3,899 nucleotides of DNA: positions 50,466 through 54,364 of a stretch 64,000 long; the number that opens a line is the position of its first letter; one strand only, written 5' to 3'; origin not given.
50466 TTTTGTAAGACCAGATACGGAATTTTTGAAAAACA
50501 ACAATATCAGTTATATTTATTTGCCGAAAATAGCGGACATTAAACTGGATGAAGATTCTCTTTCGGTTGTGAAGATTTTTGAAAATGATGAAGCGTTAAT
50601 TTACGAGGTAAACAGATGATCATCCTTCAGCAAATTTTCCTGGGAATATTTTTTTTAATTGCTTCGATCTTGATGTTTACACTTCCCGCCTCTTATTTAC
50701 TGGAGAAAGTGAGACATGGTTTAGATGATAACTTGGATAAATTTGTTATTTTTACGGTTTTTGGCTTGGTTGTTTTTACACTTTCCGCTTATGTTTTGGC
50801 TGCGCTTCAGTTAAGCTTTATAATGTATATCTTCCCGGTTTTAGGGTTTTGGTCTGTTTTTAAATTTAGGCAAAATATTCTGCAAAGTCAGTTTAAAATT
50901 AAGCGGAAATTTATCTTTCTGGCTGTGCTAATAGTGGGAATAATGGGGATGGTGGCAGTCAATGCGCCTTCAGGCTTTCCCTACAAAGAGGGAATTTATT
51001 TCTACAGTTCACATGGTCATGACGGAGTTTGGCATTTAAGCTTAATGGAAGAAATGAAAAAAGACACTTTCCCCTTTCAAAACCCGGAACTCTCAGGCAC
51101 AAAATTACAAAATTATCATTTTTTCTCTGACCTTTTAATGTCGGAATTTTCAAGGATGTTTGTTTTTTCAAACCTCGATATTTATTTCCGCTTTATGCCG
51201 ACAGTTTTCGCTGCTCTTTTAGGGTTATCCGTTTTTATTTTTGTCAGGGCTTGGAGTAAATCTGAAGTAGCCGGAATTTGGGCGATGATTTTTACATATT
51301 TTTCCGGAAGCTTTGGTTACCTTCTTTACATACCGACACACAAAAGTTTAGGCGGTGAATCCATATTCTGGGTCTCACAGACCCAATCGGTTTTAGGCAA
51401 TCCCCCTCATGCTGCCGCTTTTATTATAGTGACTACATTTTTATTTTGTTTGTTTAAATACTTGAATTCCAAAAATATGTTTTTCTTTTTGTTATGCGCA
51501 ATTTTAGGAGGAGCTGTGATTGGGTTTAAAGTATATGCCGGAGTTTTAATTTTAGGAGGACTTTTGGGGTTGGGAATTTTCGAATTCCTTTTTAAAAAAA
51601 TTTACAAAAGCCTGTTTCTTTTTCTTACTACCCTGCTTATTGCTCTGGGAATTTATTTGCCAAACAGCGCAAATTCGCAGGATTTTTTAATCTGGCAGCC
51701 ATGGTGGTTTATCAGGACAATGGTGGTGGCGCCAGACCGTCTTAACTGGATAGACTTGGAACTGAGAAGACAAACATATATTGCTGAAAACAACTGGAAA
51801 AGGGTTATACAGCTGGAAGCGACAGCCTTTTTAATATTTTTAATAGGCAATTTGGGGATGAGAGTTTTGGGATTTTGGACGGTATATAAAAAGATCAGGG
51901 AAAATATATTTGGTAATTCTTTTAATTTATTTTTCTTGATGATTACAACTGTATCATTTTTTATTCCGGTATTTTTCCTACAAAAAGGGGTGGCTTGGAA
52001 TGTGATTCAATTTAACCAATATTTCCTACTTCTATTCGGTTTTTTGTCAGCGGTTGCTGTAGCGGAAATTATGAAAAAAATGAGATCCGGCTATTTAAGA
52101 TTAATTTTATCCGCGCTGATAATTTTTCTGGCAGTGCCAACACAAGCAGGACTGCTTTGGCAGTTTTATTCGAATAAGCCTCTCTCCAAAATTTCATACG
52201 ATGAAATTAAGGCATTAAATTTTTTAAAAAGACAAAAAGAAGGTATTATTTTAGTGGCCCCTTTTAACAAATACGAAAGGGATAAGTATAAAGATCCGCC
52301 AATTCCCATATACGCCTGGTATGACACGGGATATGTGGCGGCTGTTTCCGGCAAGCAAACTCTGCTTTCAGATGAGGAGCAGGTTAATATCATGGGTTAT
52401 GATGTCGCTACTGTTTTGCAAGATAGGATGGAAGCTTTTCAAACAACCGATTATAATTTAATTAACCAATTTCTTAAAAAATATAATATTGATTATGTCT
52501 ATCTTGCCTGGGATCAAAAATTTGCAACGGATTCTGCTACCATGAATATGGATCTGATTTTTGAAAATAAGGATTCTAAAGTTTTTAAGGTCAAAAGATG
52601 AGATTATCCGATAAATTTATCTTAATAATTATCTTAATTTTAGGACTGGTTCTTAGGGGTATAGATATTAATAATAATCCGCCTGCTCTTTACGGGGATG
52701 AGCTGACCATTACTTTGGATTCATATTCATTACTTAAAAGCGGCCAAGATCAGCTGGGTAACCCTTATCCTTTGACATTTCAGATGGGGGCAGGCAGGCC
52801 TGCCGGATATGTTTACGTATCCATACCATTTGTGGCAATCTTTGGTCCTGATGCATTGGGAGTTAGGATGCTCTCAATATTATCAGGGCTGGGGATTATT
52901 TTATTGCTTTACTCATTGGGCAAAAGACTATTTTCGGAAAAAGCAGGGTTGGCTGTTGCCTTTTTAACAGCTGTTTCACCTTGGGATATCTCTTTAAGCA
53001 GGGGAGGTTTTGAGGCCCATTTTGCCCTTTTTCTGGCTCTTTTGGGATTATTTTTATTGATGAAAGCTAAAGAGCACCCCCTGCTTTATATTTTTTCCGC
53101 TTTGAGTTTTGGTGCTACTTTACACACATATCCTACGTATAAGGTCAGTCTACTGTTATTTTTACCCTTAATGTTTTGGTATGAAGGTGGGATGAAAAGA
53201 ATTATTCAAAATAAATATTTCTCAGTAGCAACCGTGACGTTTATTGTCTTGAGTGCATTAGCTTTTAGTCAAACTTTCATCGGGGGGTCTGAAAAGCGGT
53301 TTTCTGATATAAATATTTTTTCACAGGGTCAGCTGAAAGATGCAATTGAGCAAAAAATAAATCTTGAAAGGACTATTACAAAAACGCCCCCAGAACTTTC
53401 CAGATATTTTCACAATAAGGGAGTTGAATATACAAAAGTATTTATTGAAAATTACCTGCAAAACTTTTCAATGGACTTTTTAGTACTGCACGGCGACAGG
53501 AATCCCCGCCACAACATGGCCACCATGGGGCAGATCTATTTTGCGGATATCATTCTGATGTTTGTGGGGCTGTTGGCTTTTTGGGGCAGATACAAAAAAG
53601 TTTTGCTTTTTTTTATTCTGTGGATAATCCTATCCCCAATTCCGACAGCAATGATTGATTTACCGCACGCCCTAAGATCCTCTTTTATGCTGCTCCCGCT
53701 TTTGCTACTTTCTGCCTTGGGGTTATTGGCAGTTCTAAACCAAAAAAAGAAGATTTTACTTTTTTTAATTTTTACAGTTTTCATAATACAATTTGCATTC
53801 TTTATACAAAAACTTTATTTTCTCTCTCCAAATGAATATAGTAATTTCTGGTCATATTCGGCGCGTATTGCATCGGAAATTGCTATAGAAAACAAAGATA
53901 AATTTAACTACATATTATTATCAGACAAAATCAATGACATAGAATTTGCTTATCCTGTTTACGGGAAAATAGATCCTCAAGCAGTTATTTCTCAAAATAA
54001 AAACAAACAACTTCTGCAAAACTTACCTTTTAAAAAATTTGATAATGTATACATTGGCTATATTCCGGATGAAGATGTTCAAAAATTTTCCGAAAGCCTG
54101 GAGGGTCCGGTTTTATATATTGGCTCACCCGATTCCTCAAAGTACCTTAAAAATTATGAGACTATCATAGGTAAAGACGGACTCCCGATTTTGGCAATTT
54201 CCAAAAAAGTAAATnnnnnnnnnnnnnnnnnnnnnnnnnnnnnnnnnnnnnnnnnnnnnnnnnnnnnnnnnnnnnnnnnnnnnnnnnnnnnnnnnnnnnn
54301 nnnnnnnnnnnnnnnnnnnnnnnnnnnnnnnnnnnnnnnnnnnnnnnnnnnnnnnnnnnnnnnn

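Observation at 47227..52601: Tandem pair of giant novel membrane paralogs (family C) with shared motif blocks, one carrying a 480-aa secreted N-terminal domain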

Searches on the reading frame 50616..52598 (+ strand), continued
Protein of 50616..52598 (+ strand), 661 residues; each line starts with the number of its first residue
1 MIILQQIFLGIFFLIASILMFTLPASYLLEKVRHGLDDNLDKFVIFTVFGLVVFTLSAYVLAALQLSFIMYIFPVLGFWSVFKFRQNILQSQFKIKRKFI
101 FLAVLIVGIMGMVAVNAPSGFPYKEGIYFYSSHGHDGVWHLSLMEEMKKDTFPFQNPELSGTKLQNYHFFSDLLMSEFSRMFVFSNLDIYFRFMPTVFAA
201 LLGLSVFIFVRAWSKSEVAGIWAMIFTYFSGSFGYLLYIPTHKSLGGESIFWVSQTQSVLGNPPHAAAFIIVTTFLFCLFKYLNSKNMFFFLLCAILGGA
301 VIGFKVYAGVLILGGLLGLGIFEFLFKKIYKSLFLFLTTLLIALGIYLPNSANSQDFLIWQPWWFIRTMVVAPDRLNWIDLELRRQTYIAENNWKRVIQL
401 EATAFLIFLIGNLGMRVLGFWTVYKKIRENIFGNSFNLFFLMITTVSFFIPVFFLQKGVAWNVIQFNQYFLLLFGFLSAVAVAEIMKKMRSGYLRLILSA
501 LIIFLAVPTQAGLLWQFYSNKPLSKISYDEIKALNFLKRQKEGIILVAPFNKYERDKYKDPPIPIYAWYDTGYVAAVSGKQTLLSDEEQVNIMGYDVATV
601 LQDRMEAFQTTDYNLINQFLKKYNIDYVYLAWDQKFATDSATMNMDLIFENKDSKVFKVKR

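Call 50: find_related_loci(query=A1, collection=genome_contigs, flank=8000)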
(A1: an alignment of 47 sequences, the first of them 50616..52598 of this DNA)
Query A1 (661 aa) in genome_contigs; peptide patterns used: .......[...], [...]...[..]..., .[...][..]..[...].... (x = any residue, [..] = any of these).
194 stretches matched a pattern; 68 encode a relative of the query (tblastn E <= 1e-3); 63 distinct loci.
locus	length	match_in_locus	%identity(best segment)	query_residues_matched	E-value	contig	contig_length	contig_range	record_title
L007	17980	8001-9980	74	1-660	0e+0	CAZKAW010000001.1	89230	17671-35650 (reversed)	MAG TPA_asm: uncultured Gammaproteobacteria bacterium isolate binchicken_co38_470 genome assembly, contig: NODE_653_leng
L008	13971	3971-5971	70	1-661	0e+0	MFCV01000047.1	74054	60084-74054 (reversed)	MAG: Candidatus Daviesbacteria bacterium RIFCSPHIGHO2_02_FULL_36_13 rifcsphigho2_02_scaffold_875, whole genome shotgun s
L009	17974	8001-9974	70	4-661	0e+0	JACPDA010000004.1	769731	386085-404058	MAG: Candidatus Daviesbacteria bacterium isolate NC_groundwater_297_Ag_B-0.1um_41_14 S7_GD2017_3_B1_scaffold_1, whole ge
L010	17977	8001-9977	69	3-661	0e+0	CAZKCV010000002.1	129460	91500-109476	MAG TPA_asm: uncultured Gammaproteobacteria bacterium isolate binchicken_co251_142 genome assembly, contig: NODE_217_len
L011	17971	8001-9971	69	3-661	0e+0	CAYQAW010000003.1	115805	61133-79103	MAG TPA_asm: uncultured Gammaproteobacteria bacterium isolate binchicken_co251_588 genome assembly, contig: NODE_257_len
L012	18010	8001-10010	63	6-660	0e+0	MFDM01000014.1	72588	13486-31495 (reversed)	MAG: Candidatus Daviesbacteria bacterium RIFCSPLOWO2_01_FULL_39_12 rifcsplowo2_01_scaffold_2219, whole genome shotgun se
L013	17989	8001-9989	63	3-661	0e+0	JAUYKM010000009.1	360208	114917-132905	MAG: Candidatus Daviesbacteria bacterium isolate C24_metabat.bin.195_sub C24_k141_65138, whole genome shotgun sequence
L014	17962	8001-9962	66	10-661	0e+0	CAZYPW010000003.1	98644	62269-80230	MAG TPA_asm: uncultured Gammaproteobacteria bacterium isolate binchicken_co38_269 genome assembly, contig: NODE_541_leng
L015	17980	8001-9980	69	3-661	0e+0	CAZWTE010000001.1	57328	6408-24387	MAG TPA_asm: uncultured Gammaproteobacteria bacterium isolate binchicken_co144_909 genome assembly, contig: NODE_1211_le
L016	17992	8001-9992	56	3-661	0e+0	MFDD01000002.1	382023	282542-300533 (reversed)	MAG: Candidatus Daviesbacteria bacterium RIFCSPHIGHO2_02_FULL_43_12 rifcsphigho2_02_scaffold_105, whole genome shotgun s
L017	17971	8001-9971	67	3-660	0e+0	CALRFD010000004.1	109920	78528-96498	MAG: Patescibacteria group bacterium isolate Ike-100m-12 genome assembly, contig: Ike-100-c60, whole genome shotgun sequ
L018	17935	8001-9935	56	16-659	0e+0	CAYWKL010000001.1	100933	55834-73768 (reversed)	MAG TPA_asm: uncultured Gammaproteobacteria bacterium isolate binchicken_co38_1283 genome assembly, contig: NODE_524_len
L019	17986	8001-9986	68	1-661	0e+0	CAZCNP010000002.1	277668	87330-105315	MAG TPA_asm: uncultured Gammaproteobacteria bacterium isolate binchicken_co38_1123 genome assembly, contig: NODE_94_leng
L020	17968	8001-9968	59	6-658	0e+0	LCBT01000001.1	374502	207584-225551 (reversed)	MAG: Candidatus Daviesbacteria bacterium GW2011_GWA1_41_61 UU73_C0001, whole genome shotgun sequence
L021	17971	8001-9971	71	1-657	0e+0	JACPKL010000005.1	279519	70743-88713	MAG: Candidatus Daviesbacteria bacterium isolate NC_groundwater_493_Ag_S-0.1um_36_17 S35_SO-1_scaffold_124290, whole gen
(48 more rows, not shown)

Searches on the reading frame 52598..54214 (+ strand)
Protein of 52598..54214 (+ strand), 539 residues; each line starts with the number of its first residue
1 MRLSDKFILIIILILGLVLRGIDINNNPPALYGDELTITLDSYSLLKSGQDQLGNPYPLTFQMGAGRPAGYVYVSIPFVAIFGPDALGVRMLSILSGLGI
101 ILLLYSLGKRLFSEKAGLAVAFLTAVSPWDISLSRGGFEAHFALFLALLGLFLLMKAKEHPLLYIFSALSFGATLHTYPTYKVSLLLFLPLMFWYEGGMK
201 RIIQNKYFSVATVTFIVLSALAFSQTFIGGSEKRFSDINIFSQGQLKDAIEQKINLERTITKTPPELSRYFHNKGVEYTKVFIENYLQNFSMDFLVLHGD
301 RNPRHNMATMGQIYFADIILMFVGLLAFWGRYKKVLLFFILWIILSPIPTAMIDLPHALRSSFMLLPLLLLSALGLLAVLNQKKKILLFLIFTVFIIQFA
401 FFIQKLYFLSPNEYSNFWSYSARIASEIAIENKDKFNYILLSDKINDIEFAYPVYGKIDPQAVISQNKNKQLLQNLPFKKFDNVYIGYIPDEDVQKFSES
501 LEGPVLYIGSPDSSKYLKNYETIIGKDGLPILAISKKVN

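Call 6: search_protein_families(library=pfam, proteins=[window:52598-54214:+], max_evalue=0.01)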
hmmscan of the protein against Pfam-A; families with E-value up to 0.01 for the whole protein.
window:52598-54214:+ (539 aa): 2 families
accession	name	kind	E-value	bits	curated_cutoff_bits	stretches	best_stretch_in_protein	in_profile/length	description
PF13231.12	PMT_2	-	1.3e-09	38.9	26.1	1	74-219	9-155/160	Dolichyl-phosphate-mannose-protein mannosyltransferase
PF13567.11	DUF4131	-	0.0031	17.6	31.6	1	362-446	5-94/165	Domain of unknown function (DUF4131)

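Call 7: search_protein_families(library=ncbifam, proteins=[window:52598-54214:+], max_evalue=1)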
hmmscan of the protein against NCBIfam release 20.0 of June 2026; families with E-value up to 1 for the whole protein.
window:52598-54214:+ (539 aa): 4 families
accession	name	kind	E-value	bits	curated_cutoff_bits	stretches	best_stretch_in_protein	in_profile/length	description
TIGR03663.1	TIGR03663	subfamily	0.00055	19.1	126.25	1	9-221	4-208/435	flippase activity-associated protein Agl23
TIGR04154.1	archaeo_STT3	subfamily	0.0039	15.6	450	1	94-145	103-155/831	oligosaccharyl transferase, archaeosortase A system-associated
NF033582.2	blaALI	exception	0.07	12.9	450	1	434-502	144-209/245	ALI family subclass B1 metallo-beta-lactamase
NF000450.2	bla-B1-FLAV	exception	0.077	12.4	450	1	419-501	115-203/242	subclass B1 metallo-beta-lactamase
